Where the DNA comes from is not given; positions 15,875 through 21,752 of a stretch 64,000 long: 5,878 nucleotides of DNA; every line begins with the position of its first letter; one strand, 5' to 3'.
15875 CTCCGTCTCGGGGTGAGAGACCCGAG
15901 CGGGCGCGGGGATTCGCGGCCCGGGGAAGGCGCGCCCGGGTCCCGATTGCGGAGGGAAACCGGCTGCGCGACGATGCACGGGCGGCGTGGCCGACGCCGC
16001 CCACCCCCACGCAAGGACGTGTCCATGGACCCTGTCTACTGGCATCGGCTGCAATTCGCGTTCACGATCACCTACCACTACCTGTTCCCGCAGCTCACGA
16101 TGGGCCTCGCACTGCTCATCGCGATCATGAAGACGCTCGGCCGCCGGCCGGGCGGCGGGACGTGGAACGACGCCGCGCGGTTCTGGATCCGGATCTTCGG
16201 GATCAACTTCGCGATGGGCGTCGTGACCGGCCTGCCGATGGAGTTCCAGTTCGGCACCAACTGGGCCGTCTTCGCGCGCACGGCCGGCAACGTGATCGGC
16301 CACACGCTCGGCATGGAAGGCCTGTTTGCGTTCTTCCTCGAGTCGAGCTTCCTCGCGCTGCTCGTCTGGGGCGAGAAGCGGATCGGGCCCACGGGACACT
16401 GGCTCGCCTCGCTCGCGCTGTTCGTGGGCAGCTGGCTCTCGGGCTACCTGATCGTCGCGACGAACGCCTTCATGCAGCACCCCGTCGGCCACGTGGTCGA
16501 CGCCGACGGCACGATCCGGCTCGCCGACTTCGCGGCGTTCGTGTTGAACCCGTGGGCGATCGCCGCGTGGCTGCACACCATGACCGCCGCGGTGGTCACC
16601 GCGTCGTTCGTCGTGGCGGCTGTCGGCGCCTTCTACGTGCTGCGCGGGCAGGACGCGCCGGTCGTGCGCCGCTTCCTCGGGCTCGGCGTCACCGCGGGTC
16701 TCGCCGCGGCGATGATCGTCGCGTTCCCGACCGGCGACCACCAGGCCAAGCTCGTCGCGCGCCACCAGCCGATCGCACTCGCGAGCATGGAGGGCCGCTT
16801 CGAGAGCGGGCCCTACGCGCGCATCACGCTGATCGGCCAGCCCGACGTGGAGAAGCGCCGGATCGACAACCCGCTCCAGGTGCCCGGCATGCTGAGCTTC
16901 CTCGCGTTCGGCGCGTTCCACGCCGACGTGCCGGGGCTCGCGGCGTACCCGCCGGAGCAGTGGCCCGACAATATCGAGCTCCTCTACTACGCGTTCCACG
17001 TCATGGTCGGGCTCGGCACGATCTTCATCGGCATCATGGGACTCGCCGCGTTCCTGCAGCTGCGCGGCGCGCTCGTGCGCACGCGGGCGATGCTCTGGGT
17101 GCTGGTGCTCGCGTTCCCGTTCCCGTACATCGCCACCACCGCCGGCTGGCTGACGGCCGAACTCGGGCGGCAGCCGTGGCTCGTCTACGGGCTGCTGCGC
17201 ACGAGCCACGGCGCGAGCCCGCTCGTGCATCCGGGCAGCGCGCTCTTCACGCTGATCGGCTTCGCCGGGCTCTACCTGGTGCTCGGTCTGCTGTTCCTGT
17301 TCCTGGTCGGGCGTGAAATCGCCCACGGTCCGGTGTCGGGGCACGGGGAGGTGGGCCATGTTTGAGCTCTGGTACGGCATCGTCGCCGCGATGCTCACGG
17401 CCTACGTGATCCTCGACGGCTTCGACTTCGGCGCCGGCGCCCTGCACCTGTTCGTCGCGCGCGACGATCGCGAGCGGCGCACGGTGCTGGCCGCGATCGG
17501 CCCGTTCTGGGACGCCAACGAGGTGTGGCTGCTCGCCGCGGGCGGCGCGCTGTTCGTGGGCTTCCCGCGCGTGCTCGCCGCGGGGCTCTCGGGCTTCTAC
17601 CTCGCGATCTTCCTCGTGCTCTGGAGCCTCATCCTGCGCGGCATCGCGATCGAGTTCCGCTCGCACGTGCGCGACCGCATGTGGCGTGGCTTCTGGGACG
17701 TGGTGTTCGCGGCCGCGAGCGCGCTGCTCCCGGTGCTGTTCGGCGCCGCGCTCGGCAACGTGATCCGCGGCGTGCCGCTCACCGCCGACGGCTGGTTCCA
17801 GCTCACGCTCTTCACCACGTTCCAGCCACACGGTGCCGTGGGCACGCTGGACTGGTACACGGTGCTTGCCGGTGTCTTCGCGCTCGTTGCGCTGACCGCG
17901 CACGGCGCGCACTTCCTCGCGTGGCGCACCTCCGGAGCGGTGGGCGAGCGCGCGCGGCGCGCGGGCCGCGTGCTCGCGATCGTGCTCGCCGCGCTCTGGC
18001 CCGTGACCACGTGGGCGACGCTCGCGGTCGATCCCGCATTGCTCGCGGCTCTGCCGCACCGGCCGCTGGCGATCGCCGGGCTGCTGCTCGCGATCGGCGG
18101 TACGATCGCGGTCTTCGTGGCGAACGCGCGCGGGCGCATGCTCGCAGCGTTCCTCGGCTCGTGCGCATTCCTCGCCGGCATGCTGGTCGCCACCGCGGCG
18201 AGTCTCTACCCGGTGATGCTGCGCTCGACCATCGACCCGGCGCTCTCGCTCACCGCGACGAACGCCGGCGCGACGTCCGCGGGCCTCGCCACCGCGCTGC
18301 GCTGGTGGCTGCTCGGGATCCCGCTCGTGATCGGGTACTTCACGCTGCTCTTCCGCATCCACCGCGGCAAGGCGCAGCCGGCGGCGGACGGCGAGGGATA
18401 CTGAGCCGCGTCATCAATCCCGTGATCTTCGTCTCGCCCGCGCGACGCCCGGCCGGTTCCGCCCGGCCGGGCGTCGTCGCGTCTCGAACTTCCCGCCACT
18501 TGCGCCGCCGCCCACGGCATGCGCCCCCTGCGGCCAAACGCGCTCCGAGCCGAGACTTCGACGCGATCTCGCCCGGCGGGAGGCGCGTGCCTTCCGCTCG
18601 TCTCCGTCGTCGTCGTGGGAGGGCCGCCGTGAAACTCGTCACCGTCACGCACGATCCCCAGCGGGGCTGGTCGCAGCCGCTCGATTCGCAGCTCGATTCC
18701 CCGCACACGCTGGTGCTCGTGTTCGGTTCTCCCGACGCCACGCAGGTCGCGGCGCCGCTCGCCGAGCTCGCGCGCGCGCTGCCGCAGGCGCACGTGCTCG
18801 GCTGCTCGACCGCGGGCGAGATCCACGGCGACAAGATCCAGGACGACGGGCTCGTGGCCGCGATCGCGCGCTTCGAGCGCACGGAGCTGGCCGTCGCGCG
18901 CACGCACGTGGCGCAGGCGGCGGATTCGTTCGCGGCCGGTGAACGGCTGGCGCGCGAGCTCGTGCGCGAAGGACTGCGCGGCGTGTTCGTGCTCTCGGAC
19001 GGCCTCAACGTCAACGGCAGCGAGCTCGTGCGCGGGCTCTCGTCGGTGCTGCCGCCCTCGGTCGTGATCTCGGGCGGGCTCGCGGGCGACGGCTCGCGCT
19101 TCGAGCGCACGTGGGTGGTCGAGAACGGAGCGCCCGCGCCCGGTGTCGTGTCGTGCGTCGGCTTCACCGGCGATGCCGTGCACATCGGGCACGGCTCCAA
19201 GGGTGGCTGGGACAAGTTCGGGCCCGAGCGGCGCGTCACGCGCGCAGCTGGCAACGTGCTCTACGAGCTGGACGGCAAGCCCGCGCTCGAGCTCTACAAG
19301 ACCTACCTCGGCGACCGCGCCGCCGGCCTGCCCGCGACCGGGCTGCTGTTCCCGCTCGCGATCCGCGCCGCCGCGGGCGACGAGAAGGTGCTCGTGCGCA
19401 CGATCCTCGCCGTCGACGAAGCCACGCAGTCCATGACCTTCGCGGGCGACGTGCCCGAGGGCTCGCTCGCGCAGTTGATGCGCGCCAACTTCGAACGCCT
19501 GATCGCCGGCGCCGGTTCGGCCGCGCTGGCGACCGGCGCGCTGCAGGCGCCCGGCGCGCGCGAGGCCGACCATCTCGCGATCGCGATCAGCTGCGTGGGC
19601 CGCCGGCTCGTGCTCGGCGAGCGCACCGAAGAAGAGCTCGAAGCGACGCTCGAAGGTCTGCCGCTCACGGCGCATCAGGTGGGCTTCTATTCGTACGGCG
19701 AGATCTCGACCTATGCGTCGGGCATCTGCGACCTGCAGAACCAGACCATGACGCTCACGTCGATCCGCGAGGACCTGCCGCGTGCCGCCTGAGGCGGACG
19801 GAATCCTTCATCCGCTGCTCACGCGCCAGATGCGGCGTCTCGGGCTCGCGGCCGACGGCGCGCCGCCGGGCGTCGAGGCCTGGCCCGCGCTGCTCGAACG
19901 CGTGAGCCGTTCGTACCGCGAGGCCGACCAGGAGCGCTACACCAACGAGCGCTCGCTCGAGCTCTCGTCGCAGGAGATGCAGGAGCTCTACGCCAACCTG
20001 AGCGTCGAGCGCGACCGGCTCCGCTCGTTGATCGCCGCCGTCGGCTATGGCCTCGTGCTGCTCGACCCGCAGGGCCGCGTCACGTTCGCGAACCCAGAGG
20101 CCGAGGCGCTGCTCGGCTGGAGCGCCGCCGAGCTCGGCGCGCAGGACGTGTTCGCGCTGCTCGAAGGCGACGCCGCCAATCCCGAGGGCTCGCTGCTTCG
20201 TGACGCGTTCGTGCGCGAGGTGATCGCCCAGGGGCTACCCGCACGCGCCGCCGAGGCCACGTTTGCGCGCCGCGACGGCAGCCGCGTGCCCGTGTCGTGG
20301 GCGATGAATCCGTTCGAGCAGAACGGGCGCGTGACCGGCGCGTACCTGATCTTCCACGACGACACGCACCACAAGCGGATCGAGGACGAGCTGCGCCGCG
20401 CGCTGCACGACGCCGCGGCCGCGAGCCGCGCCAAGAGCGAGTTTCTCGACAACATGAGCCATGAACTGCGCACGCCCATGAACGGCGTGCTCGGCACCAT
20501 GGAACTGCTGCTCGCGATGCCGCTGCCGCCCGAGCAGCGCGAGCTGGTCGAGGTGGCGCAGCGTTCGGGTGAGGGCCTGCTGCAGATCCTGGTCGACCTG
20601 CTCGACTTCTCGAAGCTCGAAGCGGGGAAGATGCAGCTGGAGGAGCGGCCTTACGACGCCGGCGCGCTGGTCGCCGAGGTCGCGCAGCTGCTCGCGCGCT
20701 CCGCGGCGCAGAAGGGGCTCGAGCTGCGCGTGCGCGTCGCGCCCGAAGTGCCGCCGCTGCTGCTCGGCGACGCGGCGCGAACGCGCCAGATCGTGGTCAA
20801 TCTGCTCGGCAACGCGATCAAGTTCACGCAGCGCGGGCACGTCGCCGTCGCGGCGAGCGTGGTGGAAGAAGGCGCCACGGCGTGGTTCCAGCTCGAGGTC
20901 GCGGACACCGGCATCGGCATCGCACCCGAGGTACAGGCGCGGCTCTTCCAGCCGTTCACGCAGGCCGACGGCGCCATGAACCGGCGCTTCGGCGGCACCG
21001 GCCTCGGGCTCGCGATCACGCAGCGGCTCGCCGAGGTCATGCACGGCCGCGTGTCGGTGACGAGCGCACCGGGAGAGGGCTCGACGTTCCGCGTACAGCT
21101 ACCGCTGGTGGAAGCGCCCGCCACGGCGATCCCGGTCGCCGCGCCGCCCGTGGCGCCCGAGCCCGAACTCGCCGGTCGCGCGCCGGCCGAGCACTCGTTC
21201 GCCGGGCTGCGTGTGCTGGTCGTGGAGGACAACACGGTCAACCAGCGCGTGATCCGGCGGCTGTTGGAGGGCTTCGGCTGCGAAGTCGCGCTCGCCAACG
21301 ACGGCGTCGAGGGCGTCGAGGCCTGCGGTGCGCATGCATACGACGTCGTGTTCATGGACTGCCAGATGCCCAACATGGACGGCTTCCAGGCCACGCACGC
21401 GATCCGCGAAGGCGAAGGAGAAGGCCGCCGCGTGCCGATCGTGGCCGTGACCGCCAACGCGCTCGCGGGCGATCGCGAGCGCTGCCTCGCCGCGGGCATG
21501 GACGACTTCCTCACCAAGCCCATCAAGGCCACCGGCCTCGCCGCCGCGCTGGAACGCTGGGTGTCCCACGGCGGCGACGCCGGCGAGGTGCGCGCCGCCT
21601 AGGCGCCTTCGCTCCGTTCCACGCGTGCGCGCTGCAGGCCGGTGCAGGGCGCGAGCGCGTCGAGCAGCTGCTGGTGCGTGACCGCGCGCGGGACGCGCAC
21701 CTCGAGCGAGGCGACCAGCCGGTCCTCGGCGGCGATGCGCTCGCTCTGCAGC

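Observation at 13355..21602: Sulfide-linked respiratory module: SQR, micro-ORF and c-haem DUF3365 divergent from cydAB, followed by FIST plus hybrid histidine kinase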

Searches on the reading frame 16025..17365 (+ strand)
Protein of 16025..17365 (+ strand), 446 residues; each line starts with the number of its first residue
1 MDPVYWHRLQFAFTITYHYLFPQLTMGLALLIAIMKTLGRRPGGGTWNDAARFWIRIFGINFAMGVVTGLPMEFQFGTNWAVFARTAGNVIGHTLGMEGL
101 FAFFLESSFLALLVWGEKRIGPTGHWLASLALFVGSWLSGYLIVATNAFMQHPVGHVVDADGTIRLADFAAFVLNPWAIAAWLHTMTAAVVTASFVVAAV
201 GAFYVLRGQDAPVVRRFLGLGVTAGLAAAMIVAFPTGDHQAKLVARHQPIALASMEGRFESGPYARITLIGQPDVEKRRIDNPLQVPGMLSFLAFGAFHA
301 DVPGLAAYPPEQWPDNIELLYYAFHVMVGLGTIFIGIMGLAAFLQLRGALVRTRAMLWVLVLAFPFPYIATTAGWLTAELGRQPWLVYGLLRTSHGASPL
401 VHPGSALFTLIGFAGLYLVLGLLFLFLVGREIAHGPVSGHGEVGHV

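Call 5: search_protein_families(library=pfam, proteins=[window:16025-17365:+], max_evalue=0.01)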
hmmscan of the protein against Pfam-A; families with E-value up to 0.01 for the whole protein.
window:16025-17365:+ (446 aa): 1 family
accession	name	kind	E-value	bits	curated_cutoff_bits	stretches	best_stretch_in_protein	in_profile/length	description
PF01654.22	Cyt_bd_oxida_I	-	6.6e-139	463.5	26.2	1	6-436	1-418/418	Cytochrome bd terminal oxidase subunit I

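Call 6: search_protein_families(library=ncbifam, proteins=[window:16025-17365:+], max_evalue=0.01)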
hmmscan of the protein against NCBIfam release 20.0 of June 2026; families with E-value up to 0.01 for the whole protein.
window:16025-17365:+ (446 aa): 3 families
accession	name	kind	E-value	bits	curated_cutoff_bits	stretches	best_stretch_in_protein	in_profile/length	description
NF011609.0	PRK15035.1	equivalog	1.9e-78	264.7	1025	2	6-313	7-315/514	cytochrome bd-II oxidase subunit 1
NF011677.0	PRK15097.1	equivalog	7.5e-78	262.5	968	2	2-305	3-307/522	cytochrome ubiquinol oxidase subunit I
TIGR00783.1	ccs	subfamily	0.0049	15.9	549.05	1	172-234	17-79/420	citrate:cation symporter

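Call 67: search_solved_structures(query=window:16025-17365:+, max_evalue=1e-10, show_alignments=1)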
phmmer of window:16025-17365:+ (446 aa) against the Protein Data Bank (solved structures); distinct sequences matched with E-value up to 1e-10: 7.
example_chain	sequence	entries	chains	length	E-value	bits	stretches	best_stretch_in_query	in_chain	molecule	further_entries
7ose_A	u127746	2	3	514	4.6e-76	260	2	5-314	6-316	Cytochrome bd-II ubiquinol oxidase subunit 1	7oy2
6rko_A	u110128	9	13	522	4.2e-73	250.2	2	2-305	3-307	Cytochrome bd-I ubiquinol oxidase subunit 1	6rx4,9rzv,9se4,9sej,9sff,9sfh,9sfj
7nkz_A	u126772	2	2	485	8.5e-66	226.1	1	6-441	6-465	Probable integral membrane cytochrome D ubiquinol oxidase (Subunit I) CydA (Cytochrome BD-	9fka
7d5i_A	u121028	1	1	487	1.1e-64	222.4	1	1-438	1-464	Cytochrome D ubiquinol oxidase subunit 1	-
8b4o_A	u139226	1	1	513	5.7e-59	203.6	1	1-437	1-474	Cytochrome BD ubiquinol oxidase subunit I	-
5doq_A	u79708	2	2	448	2.7e-46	161.8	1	2-437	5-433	Bd-type quinol oxidase subunit I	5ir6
9r2g_A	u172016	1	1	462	1.9e-31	112.9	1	8-400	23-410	Cytochrome bd menaquinol oxidase subunit I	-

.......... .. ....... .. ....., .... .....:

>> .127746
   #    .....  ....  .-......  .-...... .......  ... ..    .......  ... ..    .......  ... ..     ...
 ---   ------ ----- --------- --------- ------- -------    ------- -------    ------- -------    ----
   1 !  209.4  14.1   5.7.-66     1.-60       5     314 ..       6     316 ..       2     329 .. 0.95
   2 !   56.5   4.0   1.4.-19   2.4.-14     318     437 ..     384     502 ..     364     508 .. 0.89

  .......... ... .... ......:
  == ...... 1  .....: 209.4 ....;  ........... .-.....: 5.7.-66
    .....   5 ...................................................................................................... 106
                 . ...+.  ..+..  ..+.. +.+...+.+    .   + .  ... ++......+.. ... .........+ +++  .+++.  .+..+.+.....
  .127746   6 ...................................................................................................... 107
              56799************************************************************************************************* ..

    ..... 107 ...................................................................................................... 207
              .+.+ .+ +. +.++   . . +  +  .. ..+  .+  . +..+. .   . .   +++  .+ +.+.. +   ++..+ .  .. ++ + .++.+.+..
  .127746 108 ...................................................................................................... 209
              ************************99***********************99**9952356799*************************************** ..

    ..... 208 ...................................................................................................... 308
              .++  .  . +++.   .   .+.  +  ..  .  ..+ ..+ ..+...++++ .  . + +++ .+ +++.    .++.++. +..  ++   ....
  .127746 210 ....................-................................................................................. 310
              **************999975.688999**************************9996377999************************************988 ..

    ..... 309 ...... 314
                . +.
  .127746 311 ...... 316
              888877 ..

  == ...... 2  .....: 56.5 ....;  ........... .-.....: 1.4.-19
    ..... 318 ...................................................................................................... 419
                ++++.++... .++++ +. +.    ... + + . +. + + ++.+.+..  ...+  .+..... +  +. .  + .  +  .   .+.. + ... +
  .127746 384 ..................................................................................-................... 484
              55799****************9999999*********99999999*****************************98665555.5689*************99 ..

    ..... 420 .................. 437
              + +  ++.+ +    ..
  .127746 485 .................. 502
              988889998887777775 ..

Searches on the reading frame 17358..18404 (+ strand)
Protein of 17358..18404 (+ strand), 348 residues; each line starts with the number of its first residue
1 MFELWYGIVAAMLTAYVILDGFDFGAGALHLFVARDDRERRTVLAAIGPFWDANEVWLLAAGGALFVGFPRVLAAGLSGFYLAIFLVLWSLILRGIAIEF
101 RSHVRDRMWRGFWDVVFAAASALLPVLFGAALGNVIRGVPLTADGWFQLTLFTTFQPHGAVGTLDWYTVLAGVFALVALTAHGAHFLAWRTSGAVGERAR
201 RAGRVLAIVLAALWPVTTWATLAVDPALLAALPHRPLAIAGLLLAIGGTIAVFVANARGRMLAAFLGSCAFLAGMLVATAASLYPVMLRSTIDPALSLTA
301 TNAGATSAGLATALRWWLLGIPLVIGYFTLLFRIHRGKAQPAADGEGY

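Call 5: search_protein_families(library=pfam, proteins=[window:17358-18404:+], max_evalue=0.01)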
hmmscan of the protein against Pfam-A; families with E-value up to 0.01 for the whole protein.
window:17358-18404:+ (348 aa): 1 family
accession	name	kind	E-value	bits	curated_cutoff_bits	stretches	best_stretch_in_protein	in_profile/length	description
PF02322.20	Cyt_bd_oxida_II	-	8e-76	255.7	35.6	1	3-334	3-301/302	Cytochrome bd terminal oxidase subunit II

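Call 6: search_protein_families(library=ncbifam, proteins=[window:17358-18404:+], max_evalue=0.01)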
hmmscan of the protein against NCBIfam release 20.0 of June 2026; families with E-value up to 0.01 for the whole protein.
window:17358-18404:+ (348 aa): 3 families
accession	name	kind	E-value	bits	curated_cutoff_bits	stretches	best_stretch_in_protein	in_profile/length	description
TIGR00203.1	cydB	equivalog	3.6e-59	200.9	117.3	1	3-329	9-355/378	cytochrome d ubiquinol oxidase subunit II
NF011602.0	PRK15028.1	equivalog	3e-44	152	681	2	4-226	10-228/378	cytochrome d ubiquinol oxidase subunit II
NF011579.0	PRK15003.1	equivalog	9.9e-43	146.8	718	1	4-225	10-227/379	cytochrome d ubiquinol oxidase subunit II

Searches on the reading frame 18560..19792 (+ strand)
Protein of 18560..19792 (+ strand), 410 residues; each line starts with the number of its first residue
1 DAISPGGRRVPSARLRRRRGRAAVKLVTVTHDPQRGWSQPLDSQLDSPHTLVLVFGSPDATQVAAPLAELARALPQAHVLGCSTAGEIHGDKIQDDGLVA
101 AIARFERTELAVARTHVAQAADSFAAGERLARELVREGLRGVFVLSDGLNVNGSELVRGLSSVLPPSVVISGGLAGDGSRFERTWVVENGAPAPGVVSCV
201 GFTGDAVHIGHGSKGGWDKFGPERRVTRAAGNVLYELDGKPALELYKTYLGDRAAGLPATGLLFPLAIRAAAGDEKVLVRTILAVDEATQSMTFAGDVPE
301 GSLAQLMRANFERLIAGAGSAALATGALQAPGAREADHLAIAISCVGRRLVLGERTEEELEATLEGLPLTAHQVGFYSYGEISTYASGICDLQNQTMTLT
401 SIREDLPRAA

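Call 5: search_protein_families(library=pfam, proteins=[window:18560-19792:+], max_evalue=0.01)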
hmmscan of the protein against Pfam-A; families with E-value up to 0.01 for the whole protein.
window:18560-19792:+ (410 aa): 2 families
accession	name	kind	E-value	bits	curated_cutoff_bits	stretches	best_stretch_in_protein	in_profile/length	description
PF08495.15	FIST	-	1.1e-52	179.1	23.2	1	50-240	1-189/189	FIST N domain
PF10442.14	FIST_C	-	4.5e-36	124.3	28.5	1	242-383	1-130/131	FIST C domain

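Call 6: search_protein_families(library=ncbifam, proteins=[window:18560-19792:+], max_evalue=0.01)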
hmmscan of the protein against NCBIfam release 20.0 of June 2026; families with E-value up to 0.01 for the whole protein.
window:18560-19792:+ (410 aa): 1 family
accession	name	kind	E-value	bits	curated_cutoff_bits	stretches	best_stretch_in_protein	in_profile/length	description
NF041558.1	NosP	equivalog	6.8e-19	68.2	450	1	38-382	12-352/368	nitric oxide-sensing protein NosP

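Call 68: search_solved_structures(query=window:18629-19792:+, max_evalue=0.01, show_alignments=1)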
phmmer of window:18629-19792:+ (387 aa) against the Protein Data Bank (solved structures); distinct sequences matched with E-value up to 0.01: 0.

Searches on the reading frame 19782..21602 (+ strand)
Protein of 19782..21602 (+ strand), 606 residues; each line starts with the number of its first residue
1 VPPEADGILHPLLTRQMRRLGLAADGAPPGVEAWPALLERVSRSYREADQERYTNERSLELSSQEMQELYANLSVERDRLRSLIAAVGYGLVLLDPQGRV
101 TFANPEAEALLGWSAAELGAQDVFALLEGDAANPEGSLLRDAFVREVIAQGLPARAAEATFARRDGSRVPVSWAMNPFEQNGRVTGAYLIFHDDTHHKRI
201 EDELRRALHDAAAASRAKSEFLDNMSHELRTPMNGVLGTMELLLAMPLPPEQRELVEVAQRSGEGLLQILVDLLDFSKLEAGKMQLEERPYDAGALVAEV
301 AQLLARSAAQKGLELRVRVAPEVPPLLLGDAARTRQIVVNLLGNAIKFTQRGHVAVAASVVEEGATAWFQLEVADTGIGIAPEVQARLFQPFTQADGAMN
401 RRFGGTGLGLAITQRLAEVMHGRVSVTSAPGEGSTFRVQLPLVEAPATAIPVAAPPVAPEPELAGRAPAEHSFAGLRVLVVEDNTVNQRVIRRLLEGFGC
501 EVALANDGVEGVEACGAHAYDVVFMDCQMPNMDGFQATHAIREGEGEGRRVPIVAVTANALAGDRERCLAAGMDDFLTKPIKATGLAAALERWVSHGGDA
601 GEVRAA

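Call 5: search_protein_families(library=pfam, proteins=[window:19782-21602:+], max_evalue=0.01)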
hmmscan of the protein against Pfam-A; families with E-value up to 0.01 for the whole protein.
window:19782-21602:+ (606 aa): 9 families
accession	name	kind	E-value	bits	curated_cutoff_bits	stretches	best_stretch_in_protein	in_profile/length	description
PF02518.31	HATPase_c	-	2.6e-29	102.3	26.4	1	329-442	1-109/111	Histidine kinase-, DNA gyrase B-, and HSP90-like ATPase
PF00072.30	Response_reg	-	1.2e-27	96.7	30.2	1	478-590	1-110/111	Response regulator receiver domain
PF00512.31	HisKA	-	2.9e-20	72.5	26.9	1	217-282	1-66/66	His Kinase A (phospho-acceptor) domain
PF00989.32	PAS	-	9.2e-11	42.2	22.6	1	79-193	2-112/113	PAS fold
PF13426.13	PAS_9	-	1.8e-08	35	27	1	90-193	3-100/103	PAS domain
PF08448.16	PAS_4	-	7.3e-08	33.1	23.1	1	90-195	7-106/110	PAS fold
PF13188.13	PAS_8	-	2.1e-07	31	21.8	1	79-129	2-52/65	PAS domain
PF24896.1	Receiver_CRE1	-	0.0024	18.5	27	1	472-593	3-134/136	AHK4/CRE1/WOL first receiver domain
PF13581.12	HATPase_c_2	-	0.0088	16.5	27.4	0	333-420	31-112/127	Histidine kinase-like ATPase domain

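Call 6: search_protein_families(library=ncbifam, proteins=[window:19782-21602:+], max_evalue=0.01)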
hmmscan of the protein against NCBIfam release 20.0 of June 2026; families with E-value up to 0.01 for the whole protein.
window:19782-21602:+ (606 aa): 153 families (the best 25 are shown)
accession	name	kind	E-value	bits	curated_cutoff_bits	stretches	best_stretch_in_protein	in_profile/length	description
NF008318.0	PRK11107.1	equivalog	1e-121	407.7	890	2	203-446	278-522/920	two-component sensor histidine kinase BarA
TIGR02956.1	TMAO_torS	equivalog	3.2e-115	386.3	676.5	1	205-594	451-820/967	TMAO reductase system sensor histidine kinase/response regulator TorS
NF011874.0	PRK15347.1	equivalog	7.7e-98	328.7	852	2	202-451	382-622/921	two component system sensor kinase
NF041947.1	LuxQ_Vibrio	equivalog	7.3e-93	311.9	1200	1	173-593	427-838/843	quorum-sensing autoinducer 2 sensor kinase/phosphatase LuxQ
NF008099.0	PRK10841.1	equivalog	2.8e-91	306.7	920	2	198-446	450-694/949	two-component system sensor histidine kinase RcsC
NF045901.1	HisKinLetSLeg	equivalog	1.7e-90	304.3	1650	2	212-443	287-519/906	two-component system sensor histidine kinase LetS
NF008302.0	PRK11091.1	equivalog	1.2e-83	281.6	838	1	175-595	246-644/779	aerobic respiration two-component sensor histidine kinase ArcB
NF038297.2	hybrid_HK_HrmK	equivalog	3.2e-80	270.5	725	1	212-591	229-605/607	hybrid histidine kinase/response regulator HrmK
NF008543.0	PRK11466.1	equivalog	9.1e-72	242.2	982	1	203-540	429-747/914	TMAO reductase system sensor histidine kinase/response regulator TorS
NF046044.1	PnpS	equivalog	3.7e-60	204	400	1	45-441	22-390/390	two-component system histidine kinase PnpS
NF007420.1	PRK09959.1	equivalog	6.6e-56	189.5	1995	1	204-588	698-1068/1197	acid-sensing system histidine kinase EvgS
NF041832.1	near_NosP_CTERM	subfamily_domain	4.3e-55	187.3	400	1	214-591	3-367/370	NahK/ErcS family hybrid sensor histidine kinase/response regulator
NF047465.1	hybrid_HK_LvrA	exception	8.8e-49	166.2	1200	1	201-588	185-578/819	hybrid histidine kinase/response regulator LvrA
NF047874.1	MASE3_PAS_HK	subfamily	3.1e-47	161.7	560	1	43-443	230-626/655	MASE3 domain-containing sensor histidine kinase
TIGR02966.1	phoR_proteo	equivalog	3.3e-45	154.6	334.2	1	210-440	106-333/333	phosphate regulon sensor histidine kinase PhoR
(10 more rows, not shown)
